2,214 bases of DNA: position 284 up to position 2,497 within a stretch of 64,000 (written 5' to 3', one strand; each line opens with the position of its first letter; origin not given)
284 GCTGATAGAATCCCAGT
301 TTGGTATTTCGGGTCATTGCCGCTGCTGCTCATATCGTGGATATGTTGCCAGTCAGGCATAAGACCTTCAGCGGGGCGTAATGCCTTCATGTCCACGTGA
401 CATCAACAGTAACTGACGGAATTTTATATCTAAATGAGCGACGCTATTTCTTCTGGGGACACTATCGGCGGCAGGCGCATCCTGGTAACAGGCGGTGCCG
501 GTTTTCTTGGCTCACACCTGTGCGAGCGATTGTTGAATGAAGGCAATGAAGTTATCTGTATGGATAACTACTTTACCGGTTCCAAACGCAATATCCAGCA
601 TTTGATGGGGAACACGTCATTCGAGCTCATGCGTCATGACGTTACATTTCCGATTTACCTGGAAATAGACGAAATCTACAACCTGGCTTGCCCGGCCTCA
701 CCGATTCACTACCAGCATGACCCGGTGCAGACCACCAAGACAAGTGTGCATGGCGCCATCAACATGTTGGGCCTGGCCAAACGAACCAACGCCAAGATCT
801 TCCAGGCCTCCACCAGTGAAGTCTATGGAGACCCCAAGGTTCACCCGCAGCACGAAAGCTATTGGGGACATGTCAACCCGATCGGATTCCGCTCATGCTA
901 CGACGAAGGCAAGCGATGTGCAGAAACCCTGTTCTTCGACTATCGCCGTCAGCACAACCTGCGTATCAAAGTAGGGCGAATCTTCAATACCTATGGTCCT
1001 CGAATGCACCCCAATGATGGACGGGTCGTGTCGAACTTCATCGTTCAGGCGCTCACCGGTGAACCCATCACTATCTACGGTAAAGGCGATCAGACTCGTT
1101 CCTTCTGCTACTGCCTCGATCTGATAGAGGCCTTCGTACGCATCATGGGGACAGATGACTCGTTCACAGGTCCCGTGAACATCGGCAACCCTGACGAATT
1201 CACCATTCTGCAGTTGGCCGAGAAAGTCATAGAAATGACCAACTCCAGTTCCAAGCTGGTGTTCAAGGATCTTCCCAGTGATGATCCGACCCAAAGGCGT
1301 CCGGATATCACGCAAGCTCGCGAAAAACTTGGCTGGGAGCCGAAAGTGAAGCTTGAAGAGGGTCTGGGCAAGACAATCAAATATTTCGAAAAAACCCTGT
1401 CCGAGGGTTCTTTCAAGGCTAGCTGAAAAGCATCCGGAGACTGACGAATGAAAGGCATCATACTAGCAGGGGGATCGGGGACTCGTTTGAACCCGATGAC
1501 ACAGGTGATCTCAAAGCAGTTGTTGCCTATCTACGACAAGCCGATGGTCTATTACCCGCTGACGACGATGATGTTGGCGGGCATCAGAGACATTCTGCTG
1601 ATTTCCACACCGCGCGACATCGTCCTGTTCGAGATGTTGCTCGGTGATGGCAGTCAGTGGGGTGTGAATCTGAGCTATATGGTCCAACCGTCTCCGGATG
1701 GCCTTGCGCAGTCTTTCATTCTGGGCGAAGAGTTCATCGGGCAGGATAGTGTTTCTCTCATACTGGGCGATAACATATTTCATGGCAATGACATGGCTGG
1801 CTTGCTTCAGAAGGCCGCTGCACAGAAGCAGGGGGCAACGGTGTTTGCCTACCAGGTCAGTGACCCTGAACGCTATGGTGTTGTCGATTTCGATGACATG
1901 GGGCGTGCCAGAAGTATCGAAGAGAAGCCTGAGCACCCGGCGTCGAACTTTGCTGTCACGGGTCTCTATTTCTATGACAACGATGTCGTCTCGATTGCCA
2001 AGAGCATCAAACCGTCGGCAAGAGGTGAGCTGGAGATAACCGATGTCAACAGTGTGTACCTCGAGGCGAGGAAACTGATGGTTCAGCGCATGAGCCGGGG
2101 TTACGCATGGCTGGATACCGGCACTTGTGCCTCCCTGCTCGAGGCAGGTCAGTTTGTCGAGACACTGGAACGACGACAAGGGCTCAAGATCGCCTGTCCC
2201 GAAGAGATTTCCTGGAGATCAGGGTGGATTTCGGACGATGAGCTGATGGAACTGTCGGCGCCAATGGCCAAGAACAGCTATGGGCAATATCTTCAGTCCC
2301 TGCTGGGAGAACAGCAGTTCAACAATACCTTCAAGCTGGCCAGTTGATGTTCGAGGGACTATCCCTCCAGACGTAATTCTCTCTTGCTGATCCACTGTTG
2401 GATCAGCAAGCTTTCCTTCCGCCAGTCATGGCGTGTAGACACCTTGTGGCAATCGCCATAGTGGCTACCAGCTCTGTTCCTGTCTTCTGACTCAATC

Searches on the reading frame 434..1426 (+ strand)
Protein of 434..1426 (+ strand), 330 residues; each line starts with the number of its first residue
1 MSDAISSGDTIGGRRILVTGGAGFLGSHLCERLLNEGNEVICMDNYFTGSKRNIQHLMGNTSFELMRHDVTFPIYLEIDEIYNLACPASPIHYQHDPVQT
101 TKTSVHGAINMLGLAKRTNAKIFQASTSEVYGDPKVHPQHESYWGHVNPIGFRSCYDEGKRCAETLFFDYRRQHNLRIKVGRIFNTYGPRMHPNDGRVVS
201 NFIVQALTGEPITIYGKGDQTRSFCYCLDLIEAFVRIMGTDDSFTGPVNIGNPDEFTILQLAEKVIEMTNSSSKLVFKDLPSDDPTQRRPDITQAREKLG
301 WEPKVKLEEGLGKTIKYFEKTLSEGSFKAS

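Call 3: search_protein_families(library=pfam, proteins=[window:434-1426:+], max_evalue=1)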
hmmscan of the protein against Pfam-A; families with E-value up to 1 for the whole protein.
window:434-1426:+ (330 aa): 8 families
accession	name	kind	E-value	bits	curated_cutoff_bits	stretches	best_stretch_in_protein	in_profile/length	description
PF16363.11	GDP_Man_Dehyd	-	1.4e-52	179.7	27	1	17-313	1-331/332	GDP-mannose 4,6 dehydratase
PF01370.27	Epimerase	-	1.2e-48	166.1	20.9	1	16-251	1-240/240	NAD dependent epimerase/dehydratase family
PF07993.18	NAD_binding_4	-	1.9e-09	37.5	20.1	2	88-201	96-219/258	Male sterility protein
PF01073.25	3Beta_HSD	-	7.7e-08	32.1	22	1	17-168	1-158/280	3-beta hydroxysteroid dehydrogenase/isomerase family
PF02719.21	Polysacc_synt_2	-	3.2e-06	27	20.2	2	16-46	1-31/293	Polysaccharide biosynthesis protein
PF04321.23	RmlD_sub_bind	-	0.00011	21.8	27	1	15-275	2-237/287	RmlD substrate binding domain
PF00106.31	adh_short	-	0.0035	17.3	26.6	1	16-71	3-59/195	short chain dehydrogenase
PF08659.16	KR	-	0.087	13.2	22.6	1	16-42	3-29/180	KR domain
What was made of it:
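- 434..1426 (+): NAD-dependent sugar-nucleotide epimerase/dehydratase; UDP-glucuronate-decarboxylase-like by my reading of the sequence. PF16363 and PF01370 (call 3).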

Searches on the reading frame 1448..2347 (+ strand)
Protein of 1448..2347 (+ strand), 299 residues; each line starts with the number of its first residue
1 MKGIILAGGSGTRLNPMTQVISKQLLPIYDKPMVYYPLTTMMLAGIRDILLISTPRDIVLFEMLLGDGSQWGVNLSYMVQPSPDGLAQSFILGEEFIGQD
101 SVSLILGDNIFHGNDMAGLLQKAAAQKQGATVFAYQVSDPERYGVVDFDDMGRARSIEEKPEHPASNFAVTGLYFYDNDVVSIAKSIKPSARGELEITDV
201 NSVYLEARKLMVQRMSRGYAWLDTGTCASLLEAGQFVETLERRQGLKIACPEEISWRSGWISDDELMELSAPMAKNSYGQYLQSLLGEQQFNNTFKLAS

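Call 3: search_protein_families(library=pfam, proteins=[window:1448-2347:+], max_evalue=1)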
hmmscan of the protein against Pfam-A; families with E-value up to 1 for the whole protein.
window:1448-2347:+ (299 aa): 2 families
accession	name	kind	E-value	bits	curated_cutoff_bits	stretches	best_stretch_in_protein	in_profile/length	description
PF00483.29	NTP_transferase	-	8.8e-74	248.6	21.2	1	2-238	1-243/245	Nucleotidyl transferase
PF12804.13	NTP_transf_3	-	1.2e-08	35.8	27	1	3-136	1-124/160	MobA-like NTP transferase domain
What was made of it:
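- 1448..2347 (+): RmlA-type sugar-1-phosphate nucleotidyltransferase, convergent with the GT29 gene. PF00483 at E=8.8e-74 (call 3).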
